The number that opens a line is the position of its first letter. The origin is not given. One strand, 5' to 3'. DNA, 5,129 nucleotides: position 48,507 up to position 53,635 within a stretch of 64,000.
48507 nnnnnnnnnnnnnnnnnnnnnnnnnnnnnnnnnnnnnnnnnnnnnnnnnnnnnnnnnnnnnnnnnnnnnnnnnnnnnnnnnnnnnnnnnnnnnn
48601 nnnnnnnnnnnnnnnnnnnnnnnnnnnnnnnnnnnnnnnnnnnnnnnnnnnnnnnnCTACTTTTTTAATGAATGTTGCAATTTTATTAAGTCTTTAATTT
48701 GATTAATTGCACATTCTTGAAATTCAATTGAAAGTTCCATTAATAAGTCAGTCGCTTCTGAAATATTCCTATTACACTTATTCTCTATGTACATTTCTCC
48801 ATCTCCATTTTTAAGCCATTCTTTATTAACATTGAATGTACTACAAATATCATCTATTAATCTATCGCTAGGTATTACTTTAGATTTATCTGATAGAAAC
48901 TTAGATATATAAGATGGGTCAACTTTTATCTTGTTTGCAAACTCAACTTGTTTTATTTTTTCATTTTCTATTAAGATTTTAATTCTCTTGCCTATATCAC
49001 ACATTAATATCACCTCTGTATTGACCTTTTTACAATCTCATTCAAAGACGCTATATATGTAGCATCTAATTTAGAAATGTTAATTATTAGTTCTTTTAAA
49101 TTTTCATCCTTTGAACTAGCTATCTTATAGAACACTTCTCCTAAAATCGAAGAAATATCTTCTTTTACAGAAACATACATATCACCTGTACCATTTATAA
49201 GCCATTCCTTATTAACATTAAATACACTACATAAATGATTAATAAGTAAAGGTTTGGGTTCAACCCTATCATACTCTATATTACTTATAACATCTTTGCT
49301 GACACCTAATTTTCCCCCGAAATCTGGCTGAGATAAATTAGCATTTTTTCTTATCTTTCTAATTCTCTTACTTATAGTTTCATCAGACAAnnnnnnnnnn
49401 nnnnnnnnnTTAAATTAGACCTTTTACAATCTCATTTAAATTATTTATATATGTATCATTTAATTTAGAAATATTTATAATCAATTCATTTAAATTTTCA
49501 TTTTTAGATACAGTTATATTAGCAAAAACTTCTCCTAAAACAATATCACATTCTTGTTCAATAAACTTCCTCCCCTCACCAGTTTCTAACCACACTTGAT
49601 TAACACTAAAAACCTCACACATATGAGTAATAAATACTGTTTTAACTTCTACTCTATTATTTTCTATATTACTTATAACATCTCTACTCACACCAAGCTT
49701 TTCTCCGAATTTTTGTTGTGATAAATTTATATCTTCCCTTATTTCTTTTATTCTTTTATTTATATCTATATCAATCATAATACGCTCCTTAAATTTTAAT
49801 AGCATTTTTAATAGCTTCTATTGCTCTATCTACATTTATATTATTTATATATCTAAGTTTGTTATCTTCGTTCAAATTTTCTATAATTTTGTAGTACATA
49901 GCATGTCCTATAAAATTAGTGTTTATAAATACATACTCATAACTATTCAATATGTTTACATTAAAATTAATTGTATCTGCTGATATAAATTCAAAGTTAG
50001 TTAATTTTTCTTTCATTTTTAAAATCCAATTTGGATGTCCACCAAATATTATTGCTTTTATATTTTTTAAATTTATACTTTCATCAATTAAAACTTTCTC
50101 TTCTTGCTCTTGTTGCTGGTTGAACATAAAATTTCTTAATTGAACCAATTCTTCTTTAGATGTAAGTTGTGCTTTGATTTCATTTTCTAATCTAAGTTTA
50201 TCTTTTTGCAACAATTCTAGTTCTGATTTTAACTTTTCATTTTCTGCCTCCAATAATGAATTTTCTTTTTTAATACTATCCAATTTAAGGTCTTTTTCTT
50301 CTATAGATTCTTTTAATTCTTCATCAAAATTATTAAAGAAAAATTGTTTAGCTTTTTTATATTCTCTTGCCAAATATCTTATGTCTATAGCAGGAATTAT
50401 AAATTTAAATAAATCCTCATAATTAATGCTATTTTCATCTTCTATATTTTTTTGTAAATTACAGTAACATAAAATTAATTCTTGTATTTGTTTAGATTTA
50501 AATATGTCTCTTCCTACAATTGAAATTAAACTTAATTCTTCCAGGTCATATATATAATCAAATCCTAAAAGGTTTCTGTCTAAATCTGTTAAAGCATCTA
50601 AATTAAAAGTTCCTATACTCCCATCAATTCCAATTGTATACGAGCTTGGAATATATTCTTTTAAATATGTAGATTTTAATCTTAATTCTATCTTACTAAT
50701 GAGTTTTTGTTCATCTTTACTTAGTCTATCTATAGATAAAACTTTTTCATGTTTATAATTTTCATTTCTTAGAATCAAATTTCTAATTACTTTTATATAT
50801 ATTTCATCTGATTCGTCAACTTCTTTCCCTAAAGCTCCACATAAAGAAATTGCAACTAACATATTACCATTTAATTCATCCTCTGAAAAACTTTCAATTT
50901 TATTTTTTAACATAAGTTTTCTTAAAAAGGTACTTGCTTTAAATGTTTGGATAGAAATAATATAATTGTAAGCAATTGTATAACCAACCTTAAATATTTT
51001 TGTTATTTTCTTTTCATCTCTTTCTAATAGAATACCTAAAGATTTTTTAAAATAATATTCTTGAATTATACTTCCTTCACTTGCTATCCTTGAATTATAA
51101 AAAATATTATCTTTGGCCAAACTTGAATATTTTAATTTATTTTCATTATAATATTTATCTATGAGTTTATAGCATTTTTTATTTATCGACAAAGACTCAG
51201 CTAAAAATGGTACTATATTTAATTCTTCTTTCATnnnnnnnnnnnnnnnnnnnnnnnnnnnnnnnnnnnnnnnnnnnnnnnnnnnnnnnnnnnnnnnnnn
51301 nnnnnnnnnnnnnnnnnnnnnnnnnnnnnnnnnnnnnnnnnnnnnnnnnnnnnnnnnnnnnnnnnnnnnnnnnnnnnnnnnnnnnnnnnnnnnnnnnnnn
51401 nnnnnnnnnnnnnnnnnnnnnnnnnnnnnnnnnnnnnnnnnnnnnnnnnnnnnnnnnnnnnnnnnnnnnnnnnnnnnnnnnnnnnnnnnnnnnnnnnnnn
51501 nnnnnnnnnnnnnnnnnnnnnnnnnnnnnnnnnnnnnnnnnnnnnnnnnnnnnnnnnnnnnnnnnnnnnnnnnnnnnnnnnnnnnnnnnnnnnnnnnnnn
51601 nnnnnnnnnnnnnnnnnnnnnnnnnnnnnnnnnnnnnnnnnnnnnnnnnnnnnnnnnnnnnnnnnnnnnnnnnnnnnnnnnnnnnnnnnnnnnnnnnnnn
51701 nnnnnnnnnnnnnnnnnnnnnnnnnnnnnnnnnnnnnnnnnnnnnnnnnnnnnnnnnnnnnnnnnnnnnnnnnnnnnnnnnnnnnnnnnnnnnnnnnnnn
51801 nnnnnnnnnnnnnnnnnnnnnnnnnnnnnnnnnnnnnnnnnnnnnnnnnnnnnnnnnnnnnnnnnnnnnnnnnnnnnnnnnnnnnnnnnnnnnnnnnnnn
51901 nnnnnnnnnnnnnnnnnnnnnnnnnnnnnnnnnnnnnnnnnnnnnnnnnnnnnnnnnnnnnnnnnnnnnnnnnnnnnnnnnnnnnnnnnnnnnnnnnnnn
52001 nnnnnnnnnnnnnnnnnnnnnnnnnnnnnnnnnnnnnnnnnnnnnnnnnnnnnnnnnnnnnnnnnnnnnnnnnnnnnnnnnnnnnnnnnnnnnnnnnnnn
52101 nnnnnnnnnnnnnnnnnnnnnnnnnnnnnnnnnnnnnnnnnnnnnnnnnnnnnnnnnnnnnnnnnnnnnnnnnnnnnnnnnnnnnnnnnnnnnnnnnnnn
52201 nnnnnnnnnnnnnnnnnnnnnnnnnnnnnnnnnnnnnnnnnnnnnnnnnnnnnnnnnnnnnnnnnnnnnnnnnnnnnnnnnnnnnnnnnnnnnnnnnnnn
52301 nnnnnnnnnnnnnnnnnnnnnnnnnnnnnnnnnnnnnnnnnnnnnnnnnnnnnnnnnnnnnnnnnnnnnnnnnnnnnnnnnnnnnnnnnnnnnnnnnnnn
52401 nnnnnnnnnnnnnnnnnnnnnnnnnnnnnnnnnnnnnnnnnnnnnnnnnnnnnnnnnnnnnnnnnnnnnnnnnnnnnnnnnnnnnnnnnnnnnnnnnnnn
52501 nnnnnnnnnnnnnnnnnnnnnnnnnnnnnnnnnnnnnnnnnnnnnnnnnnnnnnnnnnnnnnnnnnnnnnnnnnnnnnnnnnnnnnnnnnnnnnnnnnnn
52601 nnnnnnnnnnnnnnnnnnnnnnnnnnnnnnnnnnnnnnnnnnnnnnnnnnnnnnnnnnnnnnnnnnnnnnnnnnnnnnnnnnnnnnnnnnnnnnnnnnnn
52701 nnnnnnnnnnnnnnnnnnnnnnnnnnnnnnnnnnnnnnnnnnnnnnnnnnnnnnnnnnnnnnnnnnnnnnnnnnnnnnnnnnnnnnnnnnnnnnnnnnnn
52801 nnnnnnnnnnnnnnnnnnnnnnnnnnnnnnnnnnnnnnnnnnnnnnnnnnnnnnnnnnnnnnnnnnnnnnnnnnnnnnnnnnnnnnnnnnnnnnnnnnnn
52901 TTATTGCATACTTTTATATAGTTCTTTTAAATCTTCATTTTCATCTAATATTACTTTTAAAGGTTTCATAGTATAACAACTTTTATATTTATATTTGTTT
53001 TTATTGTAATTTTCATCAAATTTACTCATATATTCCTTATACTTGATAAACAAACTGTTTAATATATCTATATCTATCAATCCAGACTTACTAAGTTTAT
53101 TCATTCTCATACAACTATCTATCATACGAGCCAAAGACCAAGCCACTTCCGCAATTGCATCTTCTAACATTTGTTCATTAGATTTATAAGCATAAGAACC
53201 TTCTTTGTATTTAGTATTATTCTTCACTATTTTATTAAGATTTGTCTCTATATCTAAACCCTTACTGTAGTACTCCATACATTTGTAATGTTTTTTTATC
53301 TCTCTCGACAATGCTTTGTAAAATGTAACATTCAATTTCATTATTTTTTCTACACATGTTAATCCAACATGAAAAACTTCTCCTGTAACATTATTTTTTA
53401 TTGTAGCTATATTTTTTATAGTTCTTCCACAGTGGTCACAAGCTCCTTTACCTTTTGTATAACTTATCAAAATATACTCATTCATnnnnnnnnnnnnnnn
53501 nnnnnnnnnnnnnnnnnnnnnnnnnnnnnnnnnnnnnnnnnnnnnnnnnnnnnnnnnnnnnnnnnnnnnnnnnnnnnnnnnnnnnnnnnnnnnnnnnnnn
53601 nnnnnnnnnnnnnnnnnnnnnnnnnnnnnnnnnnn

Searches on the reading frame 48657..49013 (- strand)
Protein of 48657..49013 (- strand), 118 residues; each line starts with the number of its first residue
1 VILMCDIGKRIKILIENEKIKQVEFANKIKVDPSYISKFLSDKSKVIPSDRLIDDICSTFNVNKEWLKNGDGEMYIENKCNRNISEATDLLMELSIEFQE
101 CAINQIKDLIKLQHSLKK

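Call 45: search_protein_families(library=pfam, proteins=[window:48657-49013:-], max_evalue=0.01)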
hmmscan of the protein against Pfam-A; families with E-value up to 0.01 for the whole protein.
window:48657-49013:- (118 aa): 4 families
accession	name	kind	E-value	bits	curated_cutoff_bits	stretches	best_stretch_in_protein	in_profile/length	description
PF12844.13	HTH_19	-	1.2e-12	48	30.2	1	8-73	1-64/64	Helix-turn-helix domain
PF01381.28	HTH_3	-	7.5e-07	29.5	23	1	11-67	1-55/55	Helix-turn-helix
PF24852.1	DUF7726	-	0.00041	20.9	26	1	9-43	12-46/73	Domain of unknown function (DUF7726)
PF13443.12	HTH_26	-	0.0041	17.8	22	1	10-63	1-53/63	Cro/C1-type HTH DNA-binding domain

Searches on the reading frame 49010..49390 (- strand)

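Call 45: search_protein_families(library=pfam, proteins=[window:49010-49390:-], max_evalue=0.01)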
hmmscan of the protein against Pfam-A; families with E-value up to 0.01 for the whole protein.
window:49010-49390:- (126 aa): 3 families
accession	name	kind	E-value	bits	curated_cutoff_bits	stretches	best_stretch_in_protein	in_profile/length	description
PF12844.13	HTH_19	-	7.3e-12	45.5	30.2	1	8-69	2-63/64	Helix-turn-helix domain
PF01381.28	HTH_3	-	2e-08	34.6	23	1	10-64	1-55/55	Helix-turn-helix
PF13560.12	HTH_31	-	8e-06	26.5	27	1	9-59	5-56/64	Helix-turn-helix domain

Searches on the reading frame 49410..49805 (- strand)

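Call 45: search_protein_families(library=pfam, proteins=[window:49410-49805:-], max_evalue=0.01)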
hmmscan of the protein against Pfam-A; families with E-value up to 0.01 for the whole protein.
window:49410-49805:- (131 aa): 4 families
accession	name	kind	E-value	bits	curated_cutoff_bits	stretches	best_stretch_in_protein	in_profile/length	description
PF12844.13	HTH_19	-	2.3e-10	40.7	30.2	1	17-78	2-63/64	Helix-turn-helix domain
PF01381.28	HTH_3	-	1e-08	35.5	23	1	19-54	1-36/55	Helix-turn-helix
PF13560.12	HTH_31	-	5.3e-06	27.1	27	1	18-68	5-56/64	Helix-turn-helix domain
PF13744.12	HTH_37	-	0.007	16.6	27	0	14-65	18-67/80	Helix-turn-helix domain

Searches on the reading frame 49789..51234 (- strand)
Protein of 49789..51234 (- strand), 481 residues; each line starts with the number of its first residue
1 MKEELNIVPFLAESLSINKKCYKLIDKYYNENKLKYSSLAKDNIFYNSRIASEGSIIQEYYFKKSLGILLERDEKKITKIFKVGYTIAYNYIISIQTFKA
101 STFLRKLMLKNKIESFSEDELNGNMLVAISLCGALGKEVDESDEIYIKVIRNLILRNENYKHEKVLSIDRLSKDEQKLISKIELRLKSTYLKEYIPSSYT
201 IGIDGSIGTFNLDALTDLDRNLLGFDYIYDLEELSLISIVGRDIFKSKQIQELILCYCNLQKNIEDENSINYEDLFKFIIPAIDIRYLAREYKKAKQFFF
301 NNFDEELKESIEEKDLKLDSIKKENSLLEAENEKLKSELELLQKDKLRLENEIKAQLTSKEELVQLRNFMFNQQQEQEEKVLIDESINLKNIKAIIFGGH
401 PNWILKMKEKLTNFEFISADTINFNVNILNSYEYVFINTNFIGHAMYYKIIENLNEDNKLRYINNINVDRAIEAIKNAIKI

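Call 34: search_protein_families(library=pfam, proteins=[window:49789-51234:-], max_evalue=0.01)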
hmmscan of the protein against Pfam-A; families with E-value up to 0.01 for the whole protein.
window:49789-51234:- (481 aa): 0 families

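Call 69: search_protein_families(library=padloc, proteins=[window:49789-51234:-], max_evalue=0.001)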
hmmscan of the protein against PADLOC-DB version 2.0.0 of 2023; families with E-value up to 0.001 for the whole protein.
window:49789-51234:- (481 aa): 0 families

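Call 70: search_protein_families(library=phrogs, proteins=[window:49789-51234:-], max_evalue=0.00001)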
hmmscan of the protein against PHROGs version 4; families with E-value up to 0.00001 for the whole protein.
window:49789-51234:- (481 aa): 1 family
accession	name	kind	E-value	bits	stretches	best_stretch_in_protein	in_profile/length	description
phrog_11092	-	unknown function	6.3e-283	939.7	1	1-481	1-481/481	-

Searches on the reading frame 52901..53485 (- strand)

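Call 46: search_protein_families(library=pfam, proteins=[window:52901-53485:-], max_evalue=0.01)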
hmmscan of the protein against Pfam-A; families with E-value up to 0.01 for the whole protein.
window:52901-53485:- (194 aa): 1 family
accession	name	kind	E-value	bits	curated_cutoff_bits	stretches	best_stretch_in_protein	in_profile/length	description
PF04108.17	ATG17_like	-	0.001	19.1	43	1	52-194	118-221/355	Autophagy protein ATG17-like domain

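Call 69: search_protein_families(library=padloc, proteins=[window:52901-53485:-], max_evalue=0.001)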
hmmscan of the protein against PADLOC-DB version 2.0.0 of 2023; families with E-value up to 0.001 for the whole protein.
window:52901-53485:- (194 aa): 0 families
